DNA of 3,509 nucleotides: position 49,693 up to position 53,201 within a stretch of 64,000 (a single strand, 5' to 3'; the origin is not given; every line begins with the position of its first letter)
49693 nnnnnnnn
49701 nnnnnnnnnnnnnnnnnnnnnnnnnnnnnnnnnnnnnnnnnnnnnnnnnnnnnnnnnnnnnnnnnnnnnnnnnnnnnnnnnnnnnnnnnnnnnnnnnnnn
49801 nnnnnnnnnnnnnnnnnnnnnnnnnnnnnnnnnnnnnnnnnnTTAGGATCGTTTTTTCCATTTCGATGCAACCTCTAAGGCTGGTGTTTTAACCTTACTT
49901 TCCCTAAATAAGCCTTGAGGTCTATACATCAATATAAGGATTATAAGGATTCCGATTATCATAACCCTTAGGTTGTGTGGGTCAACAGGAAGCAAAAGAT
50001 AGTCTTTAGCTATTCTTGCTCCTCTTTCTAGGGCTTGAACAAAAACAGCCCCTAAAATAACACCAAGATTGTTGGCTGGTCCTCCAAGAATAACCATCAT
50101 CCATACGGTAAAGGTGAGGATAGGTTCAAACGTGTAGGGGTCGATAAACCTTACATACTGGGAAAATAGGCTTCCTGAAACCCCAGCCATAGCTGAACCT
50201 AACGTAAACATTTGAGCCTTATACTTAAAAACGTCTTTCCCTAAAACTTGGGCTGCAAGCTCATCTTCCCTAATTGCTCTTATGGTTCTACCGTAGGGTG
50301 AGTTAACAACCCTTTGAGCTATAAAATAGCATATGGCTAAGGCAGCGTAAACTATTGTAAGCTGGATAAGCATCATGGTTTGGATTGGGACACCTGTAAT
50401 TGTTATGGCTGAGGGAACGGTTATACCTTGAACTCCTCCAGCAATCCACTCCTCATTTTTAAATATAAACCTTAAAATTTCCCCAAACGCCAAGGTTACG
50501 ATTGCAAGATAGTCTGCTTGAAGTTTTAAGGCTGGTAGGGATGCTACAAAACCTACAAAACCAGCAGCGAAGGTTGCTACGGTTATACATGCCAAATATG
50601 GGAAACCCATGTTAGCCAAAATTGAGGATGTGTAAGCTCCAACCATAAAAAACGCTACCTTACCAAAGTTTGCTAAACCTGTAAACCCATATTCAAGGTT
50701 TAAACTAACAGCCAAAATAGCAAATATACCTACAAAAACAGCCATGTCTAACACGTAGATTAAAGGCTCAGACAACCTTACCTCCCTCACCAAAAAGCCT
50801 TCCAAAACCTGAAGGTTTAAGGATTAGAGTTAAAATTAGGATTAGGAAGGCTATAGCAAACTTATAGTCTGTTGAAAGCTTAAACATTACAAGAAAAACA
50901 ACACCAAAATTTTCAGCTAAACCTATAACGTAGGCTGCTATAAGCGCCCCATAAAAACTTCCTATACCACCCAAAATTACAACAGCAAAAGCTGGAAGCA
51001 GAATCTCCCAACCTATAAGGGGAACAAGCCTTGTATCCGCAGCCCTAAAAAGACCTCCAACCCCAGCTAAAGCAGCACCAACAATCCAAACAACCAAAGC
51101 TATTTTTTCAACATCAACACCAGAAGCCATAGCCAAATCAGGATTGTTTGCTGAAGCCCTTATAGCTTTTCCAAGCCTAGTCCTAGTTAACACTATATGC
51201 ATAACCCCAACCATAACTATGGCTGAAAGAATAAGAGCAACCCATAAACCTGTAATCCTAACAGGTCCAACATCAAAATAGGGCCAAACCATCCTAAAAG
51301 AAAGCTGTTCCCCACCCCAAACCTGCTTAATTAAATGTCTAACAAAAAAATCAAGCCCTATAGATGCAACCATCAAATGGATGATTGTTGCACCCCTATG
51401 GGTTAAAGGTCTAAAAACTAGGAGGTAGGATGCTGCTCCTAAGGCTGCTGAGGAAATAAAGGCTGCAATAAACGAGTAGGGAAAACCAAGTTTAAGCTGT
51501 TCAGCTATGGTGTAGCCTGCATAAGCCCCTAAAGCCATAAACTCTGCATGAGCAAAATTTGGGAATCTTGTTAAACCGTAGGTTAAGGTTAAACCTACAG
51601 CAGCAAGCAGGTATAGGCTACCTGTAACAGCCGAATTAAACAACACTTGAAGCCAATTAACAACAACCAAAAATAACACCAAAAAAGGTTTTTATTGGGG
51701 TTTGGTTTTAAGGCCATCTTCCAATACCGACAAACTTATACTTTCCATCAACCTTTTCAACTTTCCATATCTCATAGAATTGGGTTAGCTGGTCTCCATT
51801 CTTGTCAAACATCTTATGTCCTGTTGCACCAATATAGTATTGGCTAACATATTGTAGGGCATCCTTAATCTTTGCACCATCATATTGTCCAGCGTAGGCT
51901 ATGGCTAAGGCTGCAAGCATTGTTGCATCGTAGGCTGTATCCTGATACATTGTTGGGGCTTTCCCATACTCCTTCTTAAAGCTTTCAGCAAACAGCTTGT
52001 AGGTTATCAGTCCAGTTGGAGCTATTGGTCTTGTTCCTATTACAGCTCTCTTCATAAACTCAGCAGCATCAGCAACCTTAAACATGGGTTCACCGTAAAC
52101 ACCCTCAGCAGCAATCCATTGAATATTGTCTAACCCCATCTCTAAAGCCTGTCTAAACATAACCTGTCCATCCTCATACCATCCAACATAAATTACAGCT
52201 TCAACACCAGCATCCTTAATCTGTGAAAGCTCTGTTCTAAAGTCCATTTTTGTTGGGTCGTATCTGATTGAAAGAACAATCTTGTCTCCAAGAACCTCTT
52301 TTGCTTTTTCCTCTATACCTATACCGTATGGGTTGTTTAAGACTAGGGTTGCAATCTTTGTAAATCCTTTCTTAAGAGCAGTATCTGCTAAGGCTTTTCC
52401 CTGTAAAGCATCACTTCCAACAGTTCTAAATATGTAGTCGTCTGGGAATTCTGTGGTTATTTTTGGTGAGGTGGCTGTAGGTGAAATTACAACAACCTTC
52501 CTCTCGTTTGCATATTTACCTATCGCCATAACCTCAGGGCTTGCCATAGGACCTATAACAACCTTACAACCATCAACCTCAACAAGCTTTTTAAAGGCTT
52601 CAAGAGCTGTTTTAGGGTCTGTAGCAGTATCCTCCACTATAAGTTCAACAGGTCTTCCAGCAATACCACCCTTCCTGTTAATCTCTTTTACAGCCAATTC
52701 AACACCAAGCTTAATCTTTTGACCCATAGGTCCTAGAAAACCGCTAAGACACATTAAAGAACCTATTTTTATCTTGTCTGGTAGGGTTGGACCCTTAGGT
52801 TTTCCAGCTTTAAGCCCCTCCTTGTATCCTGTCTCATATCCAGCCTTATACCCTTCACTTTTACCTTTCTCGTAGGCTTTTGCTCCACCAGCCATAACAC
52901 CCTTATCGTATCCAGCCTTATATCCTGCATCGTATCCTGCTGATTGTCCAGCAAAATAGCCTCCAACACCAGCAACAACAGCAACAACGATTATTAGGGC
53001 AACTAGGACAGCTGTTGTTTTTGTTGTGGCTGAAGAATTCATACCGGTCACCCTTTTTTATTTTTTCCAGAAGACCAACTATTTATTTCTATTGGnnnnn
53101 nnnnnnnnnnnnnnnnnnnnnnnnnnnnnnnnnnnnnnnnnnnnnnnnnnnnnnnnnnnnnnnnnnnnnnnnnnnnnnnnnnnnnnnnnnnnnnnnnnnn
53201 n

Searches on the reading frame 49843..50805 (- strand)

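Call 20: search_protein_families(library=pfam, proteins=[window:49843-50805:-], max_evalue=0.00001)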
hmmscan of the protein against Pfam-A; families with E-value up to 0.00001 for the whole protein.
window:49843-50805:- (320 aa): 1 family
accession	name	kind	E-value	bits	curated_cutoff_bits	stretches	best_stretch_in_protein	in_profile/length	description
PF02653.21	BPD_transp_2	-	5.4e-48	163.9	26.8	1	18-292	2-269/269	Branched-chain amino acid transport system / permease component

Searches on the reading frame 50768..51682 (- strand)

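Call 20: search_protein_families(library=pfam, proteins=[window:50768-51682:-], max_evalue=0.00001)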
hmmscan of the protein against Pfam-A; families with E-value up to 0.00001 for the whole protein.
window:50768-51682:- (304 aa): 1 family
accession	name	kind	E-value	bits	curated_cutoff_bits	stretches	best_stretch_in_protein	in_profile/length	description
PF02653.21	BPD_transp_2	-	7.1e-50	170.1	26.8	1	14-286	2-269/269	Branched-chain amino acid transport system / permease component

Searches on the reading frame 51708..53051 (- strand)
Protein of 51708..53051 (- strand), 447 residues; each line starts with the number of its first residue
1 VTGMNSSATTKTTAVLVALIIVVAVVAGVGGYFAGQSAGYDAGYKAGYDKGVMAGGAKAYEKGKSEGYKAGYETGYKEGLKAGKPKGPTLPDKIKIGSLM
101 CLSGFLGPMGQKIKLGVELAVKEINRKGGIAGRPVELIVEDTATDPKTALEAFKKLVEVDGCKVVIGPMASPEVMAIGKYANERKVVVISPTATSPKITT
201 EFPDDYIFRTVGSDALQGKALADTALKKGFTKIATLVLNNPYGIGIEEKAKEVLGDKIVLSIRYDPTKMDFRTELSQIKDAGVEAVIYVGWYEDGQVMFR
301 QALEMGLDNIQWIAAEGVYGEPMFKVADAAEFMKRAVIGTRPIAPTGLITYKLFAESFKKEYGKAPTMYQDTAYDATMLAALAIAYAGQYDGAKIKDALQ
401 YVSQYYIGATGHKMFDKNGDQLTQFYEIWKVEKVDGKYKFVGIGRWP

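Call 18: find_encoding_contigs(protein=window:51708-53051:-, flank=10000, max_places=1)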
Protein window:51708-53051:- (447 aa): no gene with exactly this product is on record in the collection.

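Call 20: search_protein_families(library=pfam, proteins=[window:51708-53051:-], max_evalue=0.00001)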
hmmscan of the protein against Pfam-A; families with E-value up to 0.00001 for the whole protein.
window:51708-53051:- (447 aa): 3 families
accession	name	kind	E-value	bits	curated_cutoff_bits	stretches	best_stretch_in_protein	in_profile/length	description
PF13458.12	Peripla_BP_6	-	7.5e-59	200.6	31.7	1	93-426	1-333/343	Periplasmic binding protein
PF01094.35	ANF_receptor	-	1.9e-38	132.8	25.4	1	115-431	4-350/353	Receptor family ligand binding region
PF13433.12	Peripla_BP_5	-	2.6e-15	56.8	27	1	94-171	1-78/363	Periplasmic binding protein domain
